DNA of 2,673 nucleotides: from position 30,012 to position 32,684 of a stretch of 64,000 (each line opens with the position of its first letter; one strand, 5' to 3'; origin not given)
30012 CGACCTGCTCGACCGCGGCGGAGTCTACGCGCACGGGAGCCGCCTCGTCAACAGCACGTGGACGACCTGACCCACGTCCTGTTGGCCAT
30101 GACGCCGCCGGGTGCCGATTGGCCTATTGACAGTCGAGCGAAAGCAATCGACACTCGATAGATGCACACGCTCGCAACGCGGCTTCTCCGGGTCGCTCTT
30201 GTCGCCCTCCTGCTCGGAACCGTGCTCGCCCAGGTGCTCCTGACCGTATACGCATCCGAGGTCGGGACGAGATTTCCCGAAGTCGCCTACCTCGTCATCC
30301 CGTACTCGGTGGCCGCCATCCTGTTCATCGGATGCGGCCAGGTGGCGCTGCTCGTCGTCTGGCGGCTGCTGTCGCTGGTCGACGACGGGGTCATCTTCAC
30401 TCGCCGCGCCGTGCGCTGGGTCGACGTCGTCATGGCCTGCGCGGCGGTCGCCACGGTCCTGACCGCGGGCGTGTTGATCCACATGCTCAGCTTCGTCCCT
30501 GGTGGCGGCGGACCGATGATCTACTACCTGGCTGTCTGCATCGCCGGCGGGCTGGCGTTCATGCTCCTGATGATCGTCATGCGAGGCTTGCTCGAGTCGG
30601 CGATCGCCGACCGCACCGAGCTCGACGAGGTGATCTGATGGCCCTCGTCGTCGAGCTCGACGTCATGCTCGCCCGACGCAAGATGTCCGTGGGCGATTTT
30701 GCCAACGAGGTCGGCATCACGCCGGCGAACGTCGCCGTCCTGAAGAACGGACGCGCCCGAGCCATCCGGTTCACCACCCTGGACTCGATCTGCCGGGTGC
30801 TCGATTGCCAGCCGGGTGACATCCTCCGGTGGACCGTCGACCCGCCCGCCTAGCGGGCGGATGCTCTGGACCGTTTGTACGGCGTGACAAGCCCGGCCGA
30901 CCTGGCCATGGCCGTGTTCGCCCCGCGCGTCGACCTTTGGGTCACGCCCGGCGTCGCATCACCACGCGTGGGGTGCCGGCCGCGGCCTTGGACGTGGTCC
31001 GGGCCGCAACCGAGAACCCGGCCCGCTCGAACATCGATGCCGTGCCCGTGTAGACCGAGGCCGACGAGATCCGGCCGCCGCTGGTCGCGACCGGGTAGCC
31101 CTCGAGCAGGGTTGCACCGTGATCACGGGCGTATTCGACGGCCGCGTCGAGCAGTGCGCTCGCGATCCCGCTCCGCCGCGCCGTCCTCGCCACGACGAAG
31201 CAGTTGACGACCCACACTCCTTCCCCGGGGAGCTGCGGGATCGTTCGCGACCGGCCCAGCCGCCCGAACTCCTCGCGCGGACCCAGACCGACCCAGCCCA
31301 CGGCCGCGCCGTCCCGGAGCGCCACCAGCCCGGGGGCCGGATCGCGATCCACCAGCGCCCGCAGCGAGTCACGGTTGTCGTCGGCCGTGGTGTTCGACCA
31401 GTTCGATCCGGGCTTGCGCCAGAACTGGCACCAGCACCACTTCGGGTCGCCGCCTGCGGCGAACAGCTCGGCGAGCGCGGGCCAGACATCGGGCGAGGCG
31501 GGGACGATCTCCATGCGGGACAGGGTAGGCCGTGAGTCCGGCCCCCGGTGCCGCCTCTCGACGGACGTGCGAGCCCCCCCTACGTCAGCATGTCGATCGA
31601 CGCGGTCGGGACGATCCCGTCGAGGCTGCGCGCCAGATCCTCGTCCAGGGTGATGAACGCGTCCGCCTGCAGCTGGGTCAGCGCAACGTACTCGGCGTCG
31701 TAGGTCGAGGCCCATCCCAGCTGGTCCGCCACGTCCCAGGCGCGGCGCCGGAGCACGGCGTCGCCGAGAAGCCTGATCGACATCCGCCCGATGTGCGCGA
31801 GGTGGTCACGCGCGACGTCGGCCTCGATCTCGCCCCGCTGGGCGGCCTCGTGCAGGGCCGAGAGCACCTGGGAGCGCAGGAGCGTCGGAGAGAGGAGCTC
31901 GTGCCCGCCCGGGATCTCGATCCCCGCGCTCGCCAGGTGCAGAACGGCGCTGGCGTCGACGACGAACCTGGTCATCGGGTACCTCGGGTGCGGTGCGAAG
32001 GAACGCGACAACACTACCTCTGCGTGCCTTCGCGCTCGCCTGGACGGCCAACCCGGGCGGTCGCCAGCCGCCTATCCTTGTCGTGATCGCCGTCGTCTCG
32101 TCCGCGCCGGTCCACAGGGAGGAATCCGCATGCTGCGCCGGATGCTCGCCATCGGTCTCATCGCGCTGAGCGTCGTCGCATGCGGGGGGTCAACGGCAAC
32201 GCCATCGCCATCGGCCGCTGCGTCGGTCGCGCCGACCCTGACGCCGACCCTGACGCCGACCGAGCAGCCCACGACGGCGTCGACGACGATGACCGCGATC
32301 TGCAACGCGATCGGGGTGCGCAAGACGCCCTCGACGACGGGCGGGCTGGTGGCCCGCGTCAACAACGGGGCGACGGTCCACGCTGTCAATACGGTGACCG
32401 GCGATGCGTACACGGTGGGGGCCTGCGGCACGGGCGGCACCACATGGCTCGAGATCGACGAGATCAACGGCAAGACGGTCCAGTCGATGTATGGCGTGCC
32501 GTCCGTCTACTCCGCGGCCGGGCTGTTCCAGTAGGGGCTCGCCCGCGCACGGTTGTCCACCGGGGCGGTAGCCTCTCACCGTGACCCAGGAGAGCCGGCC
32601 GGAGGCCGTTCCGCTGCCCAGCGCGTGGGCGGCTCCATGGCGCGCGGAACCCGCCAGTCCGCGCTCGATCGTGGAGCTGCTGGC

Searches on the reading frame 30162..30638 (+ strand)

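Call 3: search_protein_families(library=pfam, proteins=[window:30162-30638:+], max_evalue=0.1)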
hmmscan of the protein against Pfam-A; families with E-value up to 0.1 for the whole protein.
window:30162-30638:+ (158 aa): 1 family
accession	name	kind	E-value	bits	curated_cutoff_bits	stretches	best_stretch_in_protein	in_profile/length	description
PF11188.13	DUF2975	-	4.2e-25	88.6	27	1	33-158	5-130/130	Protein of unknown function (DUF2975)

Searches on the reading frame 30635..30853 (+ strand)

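Call 3: search_protein_families(library=pfam, proteins=[window:30635-30853:+], max_evalue=0.1)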
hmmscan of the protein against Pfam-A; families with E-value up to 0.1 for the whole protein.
window:30635-30853:+ (72 aa): 5 families
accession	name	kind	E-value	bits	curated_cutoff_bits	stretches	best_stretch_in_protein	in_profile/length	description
PF13443.12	HTH_26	-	1.1e-20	74.1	22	1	8-67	2-61/63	Cro/C1-type HTH DNA-binding domain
PF01381.28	HTH_3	-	0.00012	22.5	23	1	14-62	7-54/55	Helix-turn-helix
PF13560.12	HTH_31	-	0.0011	19.6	27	1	13-61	11-59/64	Helix-turn-helix domain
PF01052.25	FliMN_C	-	0.011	16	23.8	0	2-24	4-26/73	Type III flagellar switch regulator (C-ring) FliN C-term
PF01022.26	HTH_5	-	0.078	13.3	22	0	11-33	10-32/47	Bacterial regulatory protein, arsR family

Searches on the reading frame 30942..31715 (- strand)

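Call 3: search_protein_families(library=pfam, proteins=[window:30942-31715:-], max_evalue=0.1)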
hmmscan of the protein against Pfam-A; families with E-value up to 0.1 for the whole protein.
window:30942-31715:- (257 aa): 6 families
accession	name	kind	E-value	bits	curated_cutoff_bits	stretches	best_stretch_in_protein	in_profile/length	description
PF00583.31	Acetyltransf_1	-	8.3e-12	45.8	20.7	1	106-203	16-95/116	Acetyltransferase (GNAT) family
PF13508.13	Acetyltransf_7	-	1.2e-06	29.2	27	1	130-235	6-83/84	Acetyltransferase (GNAT) domain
PF14542.12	Acetyltransf_CG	-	0.00046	20.7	30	1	164-202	21-59/80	GCN5-related N-acetyl-transferase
PF13673.13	Acetyltransf_10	-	0.011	16.1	23.6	1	170-200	54-84/128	Acetyltransferase (GNAT) domain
PF13880.12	Acetyltransf_13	-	0.016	15.5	22.8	1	175-194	12-31/69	ESCO1/2 acetyl-transferase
PF13527.13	Acetyltransf_9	-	0.027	14.9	25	1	174-210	79-115/127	Acetyltransferase (GNAT) domain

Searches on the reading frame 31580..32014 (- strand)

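Call 3: search_protein_families(library=pfam, proteins=[window:31580-32014:-], max_evalue=0.1)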
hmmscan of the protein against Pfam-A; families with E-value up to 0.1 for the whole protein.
window:31580-32014:- (144 aa): 1 family
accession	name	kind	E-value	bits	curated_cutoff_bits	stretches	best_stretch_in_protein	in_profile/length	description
PF01850.27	PIN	-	0.0091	17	23.6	1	38-129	29-116/120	PIN domain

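Call 4: search_protein_families(library=ncbifam, proteins=[window:31580-32014:-], max_evalue=0.1)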
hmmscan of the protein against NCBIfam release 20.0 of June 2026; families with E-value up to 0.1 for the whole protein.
window:31580-32014:- (144 aa): 1 family
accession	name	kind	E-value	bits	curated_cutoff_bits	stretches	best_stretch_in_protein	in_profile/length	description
NF006614.0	PRK09181.1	equivalog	0.039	12.7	536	1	49-142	114-199/476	aspartate kinase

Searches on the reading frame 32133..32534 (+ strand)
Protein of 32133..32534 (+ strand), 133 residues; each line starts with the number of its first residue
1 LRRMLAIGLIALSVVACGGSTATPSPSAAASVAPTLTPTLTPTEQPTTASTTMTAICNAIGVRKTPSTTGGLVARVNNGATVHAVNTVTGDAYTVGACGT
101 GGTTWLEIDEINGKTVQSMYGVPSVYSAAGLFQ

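Call 3: search_protein_families(library=pfam, proteins=[window:32133-32534:+], max_evalue=0.1)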
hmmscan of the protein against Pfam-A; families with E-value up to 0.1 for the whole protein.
window:32133-32534:+ (133 aa): 1 family
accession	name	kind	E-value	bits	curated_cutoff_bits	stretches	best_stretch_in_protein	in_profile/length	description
PF08239.17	SH3_3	-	0.00029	21.4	27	1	61-115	4-45/54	Bacterial SH3 domain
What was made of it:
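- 32133..32534 (+): SH3b-domain lipoprotein gene, 46 bp upstream and co-directional. Present in 10 of the 12 degenerate-type loci and in none of the loci with an intact Walker A lysine. Weak Pfam SH3_3 hit (call 3).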

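Call 4: search_protein_families(library=ncbifam, proteins=[window:32133-32534:+], max_evalue=0.1)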
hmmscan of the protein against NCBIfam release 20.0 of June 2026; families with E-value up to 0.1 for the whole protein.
window:32133-32534:+ (133 aa): 2 families
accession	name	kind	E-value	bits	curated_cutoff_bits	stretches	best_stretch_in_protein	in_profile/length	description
NF011916.0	PRK15386.1-5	equivalog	0.083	11.5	977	0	54-126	85-157/454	EspK/GogB family type III secretion system effector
NF041057.1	Rcas_1661_fam_Se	equivalog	0.097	12.2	190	0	9-80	4-81/247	Rcas_1661 family thioredoxin-like (seleno)lipoprotein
